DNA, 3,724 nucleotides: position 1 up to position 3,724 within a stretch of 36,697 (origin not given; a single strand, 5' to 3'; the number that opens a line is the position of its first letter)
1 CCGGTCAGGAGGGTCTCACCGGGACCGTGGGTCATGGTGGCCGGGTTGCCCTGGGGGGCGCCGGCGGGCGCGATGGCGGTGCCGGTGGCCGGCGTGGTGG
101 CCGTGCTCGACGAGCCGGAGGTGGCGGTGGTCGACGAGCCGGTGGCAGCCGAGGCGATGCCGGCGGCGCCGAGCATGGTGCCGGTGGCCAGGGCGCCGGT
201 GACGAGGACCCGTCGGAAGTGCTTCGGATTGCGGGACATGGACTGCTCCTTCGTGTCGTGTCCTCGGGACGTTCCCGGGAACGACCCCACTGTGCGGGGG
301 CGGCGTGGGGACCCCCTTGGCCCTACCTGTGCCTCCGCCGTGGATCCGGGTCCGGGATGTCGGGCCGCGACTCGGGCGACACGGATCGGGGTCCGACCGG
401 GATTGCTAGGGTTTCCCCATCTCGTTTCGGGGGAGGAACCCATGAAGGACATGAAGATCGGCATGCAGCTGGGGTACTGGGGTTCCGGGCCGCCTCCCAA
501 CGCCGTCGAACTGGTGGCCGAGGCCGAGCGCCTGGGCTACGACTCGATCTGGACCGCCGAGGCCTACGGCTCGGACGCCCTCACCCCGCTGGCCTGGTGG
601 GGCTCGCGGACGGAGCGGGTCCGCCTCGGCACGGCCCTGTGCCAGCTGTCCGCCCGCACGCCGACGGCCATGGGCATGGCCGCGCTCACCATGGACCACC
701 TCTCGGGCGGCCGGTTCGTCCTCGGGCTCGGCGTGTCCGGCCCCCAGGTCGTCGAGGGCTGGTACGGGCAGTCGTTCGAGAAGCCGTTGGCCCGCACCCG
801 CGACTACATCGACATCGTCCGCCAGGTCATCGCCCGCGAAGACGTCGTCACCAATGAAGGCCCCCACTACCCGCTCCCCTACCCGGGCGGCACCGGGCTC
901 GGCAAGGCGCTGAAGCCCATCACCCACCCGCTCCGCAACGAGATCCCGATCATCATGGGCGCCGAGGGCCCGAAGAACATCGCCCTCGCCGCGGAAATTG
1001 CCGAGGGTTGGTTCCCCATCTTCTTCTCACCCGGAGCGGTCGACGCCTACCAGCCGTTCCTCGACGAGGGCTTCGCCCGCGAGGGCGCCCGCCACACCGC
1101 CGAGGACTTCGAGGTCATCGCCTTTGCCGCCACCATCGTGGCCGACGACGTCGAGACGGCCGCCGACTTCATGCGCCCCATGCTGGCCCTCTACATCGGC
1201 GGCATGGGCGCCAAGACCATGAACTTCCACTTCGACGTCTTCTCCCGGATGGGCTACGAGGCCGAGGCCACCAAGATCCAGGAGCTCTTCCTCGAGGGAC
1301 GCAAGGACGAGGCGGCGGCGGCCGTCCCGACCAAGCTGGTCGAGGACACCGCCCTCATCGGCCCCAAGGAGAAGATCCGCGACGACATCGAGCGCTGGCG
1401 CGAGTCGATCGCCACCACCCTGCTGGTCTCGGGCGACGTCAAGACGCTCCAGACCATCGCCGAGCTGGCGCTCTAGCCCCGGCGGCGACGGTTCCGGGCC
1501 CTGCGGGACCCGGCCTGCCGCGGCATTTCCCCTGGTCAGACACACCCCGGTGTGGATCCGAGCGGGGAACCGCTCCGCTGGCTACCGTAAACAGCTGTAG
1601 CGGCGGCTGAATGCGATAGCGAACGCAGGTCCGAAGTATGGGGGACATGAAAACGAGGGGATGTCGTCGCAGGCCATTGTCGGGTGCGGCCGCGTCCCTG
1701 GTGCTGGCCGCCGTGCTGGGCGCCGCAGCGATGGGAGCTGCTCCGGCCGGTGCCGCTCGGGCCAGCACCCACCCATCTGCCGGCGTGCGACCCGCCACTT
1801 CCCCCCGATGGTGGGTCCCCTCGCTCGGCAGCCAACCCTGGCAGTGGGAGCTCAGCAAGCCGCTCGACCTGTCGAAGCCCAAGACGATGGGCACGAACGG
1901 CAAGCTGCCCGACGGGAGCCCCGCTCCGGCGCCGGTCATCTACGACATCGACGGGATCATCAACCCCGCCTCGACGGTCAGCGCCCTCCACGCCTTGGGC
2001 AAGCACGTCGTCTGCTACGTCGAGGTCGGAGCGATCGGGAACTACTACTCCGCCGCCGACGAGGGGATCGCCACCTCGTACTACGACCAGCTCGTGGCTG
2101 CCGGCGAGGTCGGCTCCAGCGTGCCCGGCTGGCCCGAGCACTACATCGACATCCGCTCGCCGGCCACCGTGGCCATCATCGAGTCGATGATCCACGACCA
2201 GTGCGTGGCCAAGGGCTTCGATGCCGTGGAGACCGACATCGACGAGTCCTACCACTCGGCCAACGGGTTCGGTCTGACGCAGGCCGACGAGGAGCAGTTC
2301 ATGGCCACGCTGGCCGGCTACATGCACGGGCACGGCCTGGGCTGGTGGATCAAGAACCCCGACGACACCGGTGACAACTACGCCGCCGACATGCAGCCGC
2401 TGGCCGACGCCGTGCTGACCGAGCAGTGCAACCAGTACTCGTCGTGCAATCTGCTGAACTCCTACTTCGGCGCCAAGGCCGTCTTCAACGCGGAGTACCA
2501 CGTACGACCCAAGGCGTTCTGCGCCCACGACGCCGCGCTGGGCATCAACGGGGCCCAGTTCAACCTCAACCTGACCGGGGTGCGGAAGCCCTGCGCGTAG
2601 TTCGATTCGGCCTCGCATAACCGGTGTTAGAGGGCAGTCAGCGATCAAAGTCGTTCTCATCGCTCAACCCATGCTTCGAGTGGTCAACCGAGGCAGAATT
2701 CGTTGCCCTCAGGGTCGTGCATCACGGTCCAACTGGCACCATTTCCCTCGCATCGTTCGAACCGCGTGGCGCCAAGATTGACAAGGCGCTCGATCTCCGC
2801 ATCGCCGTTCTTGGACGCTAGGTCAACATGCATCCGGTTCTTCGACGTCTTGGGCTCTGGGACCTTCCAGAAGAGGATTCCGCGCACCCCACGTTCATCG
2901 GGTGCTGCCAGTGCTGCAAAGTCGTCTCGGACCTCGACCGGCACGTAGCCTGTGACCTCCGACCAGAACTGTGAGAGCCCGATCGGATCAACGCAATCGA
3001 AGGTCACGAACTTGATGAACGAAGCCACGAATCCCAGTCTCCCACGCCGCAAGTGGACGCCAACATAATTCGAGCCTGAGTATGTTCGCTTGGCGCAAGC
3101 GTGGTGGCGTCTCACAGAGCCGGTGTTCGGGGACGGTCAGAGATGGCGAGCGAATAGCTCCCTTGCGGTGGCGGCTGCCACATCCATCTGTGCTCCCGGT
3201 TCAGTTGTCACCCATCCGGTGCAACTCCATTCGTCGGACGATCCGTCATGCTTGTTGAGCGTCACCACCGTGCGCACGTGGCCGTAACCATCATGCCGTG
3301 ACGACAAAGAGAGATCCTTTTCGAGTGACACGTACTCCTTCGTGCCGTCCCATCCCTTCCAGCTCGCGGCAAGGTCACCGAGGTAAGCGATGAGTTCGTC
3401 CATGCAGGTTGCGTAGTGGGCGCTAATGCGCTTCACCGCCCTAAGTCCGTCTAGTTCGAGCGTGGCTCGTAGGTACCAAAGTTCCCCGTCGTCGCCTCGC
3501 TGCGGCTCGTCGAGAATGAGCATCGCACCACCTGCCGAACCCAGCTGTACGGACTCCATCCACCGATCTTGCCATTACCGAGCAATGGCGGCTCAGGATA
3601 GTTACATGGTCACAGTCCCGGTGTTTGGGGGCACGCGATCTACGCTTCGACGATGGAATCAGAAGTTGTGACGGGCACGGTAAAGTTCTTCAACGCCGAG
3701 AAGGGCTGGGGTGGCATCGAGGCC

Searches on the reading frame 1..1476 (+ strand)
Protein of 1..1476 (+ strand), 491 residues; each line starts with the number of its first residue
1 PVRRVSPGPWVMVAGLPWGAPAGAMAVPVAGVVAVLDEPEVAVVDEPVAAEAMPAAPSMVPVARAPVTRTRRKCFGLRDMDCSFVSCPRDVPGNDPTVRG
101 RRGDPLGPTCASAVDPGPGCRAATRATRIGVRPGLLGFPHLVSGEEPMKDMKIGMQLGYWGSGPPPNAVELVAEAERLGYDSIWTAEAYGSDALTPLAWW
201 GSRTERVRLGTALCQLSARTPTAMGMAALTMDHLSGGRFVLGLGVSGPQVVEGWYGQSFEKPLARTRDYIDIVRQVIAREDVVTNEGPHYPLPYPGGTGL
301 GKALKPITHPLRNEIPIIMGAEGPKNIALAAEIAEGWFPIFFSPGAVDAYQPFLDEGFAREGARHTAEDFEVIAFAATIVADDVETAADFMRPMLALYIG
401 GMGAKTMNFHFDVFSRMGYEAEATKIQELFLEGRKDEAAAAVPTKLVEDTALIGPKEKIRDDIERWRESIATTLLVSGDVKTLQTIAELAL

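Call 46: search_protein_families(library=pfam, proteins=[window:1-1476:+], max_evalue=0.001)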
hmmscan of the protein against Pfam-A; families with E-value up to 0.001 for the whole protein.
window:1-1476:+ (491 aa): 1 family
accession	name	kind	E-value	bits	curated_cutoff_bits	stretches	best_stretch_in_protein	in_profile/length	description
PF00296.26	Bac_luciferase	-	1.6e-71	241.7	27.9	1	164-472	21-313/314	Luciferase-like monooxygenase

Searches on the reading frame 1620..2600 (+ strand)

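Call 46: search_protein_families(library=pfam, proteins=[window:1620-2600:+], max_evalue=0.001)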
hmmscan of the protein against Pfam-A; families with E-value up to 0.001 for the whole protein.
window:1620-2600:+ (326 aa): 2 families
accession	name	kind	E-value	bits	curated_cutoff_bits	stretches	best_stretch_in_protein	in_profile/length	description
PF03537.19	Glyco_hydro_114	-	7.9e-42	143.5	27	1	74-318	2-227/231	Glycoside-hydrolase family GH114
PF01055.32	Glyco_hydro_31_2nd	-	0.00034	20.5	23.5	1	115-218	63-168/328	Glycosyl hydrolases family 31 TIM-barrel domain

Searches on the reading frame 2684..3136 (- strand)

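Call 46: search_protein_families(library=pfam, proteins=[window:2684-3136:-], max_evalue=0.001)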
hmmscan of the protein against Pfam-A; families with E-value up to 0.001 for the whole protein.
window:2684-3136:- (150 aa): 1 family
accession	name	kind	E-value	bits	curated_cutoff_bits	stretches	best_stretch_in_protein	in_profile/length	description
PF18029.7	Glyoxalase_6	-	2.2e-26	93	23.6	1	44-149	2-105/106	Glyoxalase-like domain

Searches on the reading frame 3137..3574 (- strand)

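Call 46: search_protein_families(library=pfam, proteins=[window:3137-3574:-], max_evalue=0.001)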
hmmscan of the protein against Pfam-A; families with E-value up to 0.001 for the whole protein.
window:3137-3574:- (145 aa): 1 family
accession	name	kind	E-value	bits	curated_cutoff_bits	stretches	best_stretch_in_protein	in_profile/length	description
PF19739.5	DUF6228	-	2.5e-23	83.1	28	1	17-143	8-131/132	Family of unknown function (DUF6228)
